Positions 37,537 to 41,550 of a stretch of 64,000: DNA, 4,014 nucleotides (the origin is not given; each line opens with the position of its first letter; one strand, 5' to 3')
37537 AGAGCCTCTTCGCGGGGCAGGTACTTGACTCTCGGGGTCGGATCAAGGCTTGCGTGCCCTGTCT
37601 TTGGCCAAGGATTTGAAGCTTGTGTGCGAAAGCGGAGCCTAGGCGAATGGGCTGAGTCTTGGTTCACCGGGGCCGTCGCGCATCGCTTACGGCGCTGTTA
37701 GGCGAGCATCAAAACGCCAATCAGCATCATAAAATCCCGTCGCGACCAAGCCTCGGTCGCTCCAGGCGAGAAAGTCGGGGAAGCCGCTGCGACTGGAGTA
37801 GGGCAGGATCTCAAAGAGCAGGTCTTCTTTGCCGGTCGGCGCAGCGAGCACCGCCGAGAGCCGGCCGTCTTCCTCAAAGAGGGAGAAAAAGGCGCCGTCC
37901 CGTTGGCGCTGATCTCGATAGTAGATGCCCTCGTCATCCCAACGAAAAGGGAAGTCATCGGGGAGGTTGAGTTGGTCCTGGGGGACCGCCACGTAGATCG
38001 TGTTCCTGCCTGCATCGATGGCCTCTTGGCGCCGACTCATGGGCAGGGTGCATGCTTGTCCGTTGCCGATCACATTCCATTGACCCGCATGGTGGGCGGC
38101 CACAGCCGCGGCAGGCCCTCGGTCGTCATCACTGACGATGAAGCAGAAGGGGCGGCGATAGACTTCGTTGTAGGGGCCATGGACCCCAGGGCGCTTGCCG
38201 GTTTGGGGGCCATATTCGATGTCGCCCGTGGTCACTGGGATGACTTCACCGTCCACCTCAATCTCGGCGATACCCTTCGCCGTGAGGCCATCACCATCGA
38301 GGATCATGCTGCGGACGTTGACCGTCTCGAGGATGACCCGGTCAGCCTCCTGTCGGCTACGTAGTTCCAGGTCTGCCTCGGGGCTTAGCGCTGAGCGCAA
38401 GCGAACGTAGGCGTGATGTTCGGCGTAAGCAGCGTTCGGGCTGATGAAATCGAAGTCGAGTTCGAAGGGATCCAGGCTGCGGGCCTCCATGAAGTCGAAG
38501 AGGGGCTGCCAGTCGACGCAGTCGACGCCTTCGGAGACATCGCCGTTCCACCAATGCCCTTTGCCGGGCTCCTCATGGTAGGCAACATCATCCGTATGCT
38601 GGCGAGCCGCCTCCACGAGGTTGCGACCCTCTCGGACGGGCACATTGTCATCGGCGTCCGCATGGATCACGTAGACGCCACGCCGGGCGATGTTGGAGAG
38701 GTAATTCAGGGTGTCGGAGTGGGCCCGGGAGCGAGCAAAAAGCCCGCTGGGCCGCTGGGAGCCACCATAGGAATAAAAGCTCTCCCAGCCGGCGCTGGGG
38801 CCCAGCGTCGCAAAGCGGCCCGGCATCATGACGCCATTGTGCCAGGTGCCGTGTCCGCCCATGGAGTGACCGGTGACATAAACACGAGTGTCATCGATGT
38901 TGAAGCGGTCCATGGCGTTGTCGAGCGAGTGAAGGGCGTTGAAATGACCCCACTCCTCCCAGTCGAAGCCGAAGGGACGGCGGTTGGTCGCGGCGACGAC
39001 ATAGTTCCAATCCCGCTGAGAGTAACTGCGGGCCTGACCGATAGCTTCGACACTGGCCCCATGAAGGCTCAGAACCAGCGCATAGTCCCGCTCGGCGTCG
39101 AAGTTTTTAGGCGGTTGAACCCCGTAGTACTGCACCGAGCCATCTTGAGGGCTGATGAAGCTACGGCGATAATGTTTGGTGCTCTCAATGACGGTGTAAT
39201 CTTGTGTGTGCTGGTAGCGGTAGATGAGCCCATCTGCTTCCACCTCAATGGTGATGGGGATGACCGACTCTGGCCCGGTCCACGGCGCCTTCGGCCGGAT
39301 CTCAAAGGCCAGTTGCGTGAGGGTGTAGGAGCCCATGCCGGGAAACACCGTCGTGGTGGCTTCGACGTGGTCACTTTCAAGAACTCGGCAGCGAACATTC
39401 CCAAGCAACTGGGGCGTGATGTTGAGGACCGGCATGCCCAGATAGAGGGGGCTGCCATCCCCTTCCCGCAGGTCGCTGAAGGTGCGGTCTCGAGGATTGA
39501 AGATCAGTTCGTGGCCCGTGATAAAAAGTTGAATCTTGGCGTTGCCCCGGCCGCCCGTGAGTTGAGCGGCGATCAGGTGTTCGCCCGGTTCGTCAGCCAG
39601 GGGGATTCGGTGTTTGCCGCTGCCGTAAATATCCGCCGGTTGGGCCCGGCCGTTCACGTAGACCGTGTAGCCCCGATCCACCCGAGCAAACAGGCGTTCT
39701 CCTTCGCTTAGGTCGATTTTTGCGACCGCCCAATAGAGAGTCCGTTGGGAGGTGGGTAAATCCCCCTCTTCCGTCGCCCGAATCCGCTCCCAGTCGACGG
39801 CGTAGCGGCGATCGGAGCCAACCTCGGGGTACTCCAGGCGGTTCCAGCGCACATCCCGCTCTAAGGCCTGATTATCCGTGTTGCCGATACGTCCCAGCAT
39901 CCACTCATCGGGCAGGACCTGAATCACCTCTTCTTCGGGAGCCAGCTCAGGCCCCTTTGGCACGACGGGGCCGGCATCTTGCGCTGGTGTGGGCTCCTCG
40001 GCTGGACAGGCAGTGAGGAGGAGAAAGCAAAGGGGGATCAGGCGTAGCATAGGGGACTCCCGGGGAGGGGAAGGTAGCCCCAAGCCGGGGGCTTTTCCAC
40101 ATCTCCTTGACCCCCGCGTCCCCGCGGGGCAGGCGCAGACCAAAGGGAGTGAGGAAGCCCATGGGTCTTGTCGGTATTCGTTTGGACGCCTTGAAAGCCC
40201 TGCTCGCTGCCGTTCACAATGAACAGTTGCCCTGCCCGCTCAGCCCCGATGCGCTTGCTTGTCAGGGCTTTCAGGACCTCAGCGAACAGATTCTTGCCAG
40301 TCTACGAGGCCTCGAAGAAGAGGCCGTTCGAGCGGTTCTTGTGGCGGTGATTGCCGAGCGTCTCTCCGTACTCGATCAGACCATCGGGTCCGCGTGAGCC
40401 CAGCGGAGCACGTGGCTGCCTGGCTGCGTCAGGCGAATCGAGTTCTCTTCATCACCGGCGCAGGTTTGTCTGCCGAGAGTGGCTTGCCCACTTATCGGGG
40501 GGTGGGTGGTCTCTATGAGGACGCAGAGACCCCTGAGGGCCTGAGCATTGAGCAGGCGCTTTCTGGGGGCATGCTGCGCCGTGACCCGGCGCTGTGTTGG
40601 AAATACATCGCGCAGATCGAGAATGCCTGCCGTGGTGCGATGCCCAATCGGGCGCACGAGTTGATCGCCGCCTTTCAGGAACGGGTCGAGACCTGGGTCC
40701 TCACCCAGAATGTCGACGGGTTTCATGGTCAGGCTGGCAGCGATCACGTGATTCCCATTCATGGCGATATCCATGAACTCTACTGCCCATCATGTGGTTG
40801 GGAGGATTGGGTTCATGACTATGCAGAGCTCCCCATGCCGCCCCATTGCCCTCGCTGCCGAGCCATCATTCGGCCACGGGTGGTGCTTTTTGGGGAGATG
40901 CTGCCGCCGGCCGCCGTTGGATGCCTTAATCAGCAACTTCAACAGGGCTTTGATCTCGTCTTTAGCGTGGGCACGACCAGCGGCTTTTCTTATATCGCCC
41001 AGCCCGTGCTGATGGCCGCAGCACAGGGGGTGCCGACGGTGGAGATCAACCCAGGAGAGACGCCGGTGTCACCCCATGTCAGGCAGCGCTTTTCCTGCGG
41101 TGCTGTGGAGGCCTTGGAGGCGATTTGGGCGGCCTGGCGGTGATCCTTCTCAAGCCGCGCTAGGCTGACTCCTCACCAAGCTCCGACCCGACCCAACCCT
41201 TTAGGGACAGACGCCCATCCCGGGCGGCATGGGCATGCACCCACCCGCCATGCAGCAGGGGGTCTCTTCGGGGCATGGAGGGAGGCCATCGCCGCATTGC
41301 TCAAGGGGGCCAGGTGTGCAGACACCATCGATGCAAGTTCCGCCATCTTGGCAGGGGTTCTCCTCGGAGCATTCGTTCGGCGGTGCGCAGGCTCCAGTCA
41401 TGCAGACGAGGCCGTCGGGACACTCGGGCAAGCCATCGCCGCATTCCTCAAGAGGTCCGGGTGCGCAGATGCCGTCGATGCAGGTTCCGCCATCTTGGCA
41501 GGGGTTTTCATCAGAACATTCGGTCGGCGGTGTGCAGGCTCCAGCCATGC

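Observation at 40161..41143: Small 79-aa ORF translationally coupled (GTGA overlap) to a CobB-like sirtuin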

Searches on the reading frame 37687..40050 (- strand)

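Call 3: search_protein_families(library=pfam, proteins=[window:37687-40050:-], max_evalue=0.1)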
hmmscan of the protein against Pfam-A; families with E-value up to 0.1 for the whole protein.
window:37687-40050:- (787 aa): 6 families
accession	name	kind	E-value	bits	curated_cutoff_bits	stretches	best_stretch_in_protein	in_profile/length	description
PF00326.27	Peptidase_S9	-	5.3e-07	29.8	22.6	1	376-502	52-190/213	Prolyl oligopeptidase family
PF00756.26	Esterase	-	0.003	17.8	22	1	337-471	66-198/251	Putative esterase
PF09954.14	DUF2188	-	0.02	15.5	22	1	653-683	6-37/62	Uncharacterized protein conserved in bacteria (DUF2188)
PF12740.14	PETase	-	0.036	13.9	28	1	383-439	120-175/263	PET hydrolase-like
PF20434.5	BD-FAE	-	0.061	13.3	26.8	0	374-400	75-101/215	BD-FAE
PF07859.19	Abhydrolase_3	-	0.085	13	25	0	370-400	53-83/210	alpha/beta hydrolase fold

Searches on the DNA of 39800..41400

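Call 76: search_rna_families(source=window, start=39800, end=41400, threshold=evalue, max_evalue=1)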
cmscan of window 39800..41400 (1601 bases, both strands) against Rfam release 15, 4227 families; matches with E-value up to 1: 0.
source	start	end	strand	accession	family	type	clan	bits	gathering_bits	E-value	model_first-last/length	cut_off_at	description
